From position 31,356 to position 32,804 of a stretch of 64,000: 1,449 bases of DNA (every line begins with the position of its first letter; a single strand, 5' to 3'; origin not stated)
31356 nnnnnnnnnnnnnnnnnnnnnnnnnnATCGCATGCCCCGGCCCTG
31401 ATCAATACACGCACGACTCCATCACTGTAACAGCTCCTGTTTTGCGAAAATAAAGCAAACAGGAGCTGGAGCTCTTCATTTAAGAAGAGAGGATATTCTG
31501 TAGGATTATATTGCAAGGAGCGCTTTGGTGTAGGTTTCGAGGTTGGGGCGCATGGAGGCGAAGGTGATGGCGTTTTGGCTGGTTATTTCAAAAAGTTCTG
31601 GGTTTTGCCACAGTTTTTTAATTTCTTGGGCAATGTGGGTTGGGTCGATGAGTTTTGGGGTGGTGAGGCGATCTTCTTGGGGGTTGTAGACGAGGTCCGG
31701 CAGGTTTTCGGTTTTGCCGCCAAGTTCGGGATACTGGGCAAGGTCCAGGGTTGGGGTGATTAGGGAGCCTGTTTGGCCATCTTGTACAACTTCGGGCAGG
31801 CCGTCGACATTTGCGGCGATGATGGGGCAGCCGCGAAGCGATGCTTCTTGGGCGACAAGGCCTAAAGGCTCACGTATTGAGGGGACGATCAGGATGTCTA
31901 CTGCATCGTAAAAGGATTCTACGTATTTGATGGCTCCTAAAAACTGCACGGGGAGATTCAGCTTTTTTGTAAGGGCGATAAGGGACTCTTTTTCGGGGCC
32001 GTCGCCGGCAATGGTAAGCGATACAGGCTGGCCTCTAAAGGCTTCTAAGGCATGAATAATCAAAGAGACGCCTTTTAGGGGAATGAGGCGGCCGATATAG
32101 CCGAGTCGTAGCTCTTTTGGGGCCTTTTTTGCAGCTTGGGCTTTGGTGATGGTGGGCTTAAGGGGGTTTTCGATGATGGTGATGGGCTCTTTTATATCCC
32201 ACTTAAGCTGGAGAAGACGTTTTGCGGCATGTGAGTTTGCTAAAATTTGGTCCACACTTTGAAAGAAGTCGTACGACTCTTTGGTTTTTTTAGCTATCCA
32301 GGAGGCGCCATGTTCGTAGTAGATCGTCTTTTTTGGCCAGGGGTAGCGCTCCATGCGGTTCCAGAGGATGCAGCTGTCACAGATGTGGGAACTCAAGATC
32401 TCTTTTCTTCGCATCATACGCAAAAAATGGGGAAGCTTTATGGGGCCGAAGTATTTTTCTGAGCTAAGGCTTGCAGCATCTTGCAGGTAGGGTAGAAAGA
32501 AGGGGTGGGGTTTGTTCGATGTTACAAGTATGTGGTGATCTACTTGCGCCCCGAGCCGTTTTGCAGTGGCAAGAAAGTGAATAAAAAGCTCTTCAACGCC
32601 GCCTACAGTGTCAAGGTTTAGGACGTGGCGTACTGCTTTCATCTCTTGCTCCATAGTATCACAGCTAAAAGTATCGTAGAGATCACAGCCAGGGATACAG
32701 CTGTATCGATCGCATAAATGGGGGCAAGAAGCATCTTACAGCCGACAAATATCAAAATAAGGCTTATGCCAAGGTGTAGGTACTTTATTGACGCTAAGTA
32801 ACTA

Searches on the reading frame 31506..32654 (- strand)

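Call 65: search_protein_families(library=ncbifam, proteins=[window:31506-32654:-], max_evalue=0.00001)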
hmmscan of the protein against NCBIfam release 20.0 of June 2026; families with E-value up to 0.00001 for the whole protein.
window:31506-32654:- (382 aa): 23 families
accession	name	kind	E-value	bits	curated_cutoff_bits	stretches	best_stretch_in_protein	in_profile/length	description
TIGR03999.1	thiol_BshA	equivalog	1.5e-19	70.2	273.7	1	135-299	146-320/375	N-acetyl-alpha-D-glucosaminyl L-malate synthase BshA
TIGR04157.1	glyco_rSAM_CFB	subfamily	2.3e-18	66.4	400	1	118-297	154-346/406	TIGR04157 family glycosyltransferase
NF041876.1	EPS_EpsE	equivalog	6.9e-17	61.8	400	1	173-302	206-346/389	exopolysaccharide biosynthesis GT4 family glycosyltransferase EpsE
TIGR03088.1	stp2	hypoth_equivalog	8.3e-16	58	409.05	1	174-302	187-323/374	TIGR03088 family PEP-CTERM/XrtA system glycosyltransferase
TIGR03449.1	mycothiol_MshA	equivalog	6.2e-15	55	462.5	1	182-300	221-352/406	D-inositol-3-phosphate glycosyltransferase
TIGR02149.1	glgA_Coryne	subfamily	2e-12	47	302.4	1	184-302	207-334/391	glycogen synthase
TIGR02095.1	glgA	subfamily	2.3e-12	46.3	328.45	1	179-296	292-413/477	glycogen/starch synthase, ADP-glucose type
NF007396.0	PRK09922.1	equivalog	9.3e-12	44.5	385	1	5-301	3-310/361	lipopolysaccharide 1,6-galactosyltransferase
NF047684.1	TeichurnBiosyTuaC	equivalog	9.6e-12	44.5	550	1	175-292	212-330/391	teichuronic acid biosynthesis protein TuaC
NF050056.1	ProtGlycPglH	equivalog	4.4e-10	39.2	600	1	158-300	159-302/354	GalNAc-alpha-(1->4)-GalNAc-alpha-(1->3)-diNAcBac-PP-undecaprenol alpha-1,4-N-acetyl-D-galactosaminyltransferase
TIGR04063.1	stp3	hypoth_equivalog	6.6e-10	38.4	442.05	1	183-301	215-344/397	TIGR04063 family PEP-CTERM/XrtA system glycosyltransferase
NF046085.1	XrtY_assoc_Gly1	equivalog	1.2e-08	34.2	400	1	157-299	183-332/387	XrtY-associated glycosyltransferase XYAG1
NF010699.0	PRK14099.1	equivalog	3.4e-08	32.4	762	1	145-293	261-411/485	glycogen synthase GlgA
NF041879.1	EPS_EpsH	equivalog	3.5e-08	32.6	800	1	135-296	191-356/431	exopolysaccharide biosynthesis glycosyltransferase EpsH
NF041010.1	glycosy_Agl16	equivalog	1.1e-07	31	575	1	132-307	132-310/352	glycosylation protein Agl16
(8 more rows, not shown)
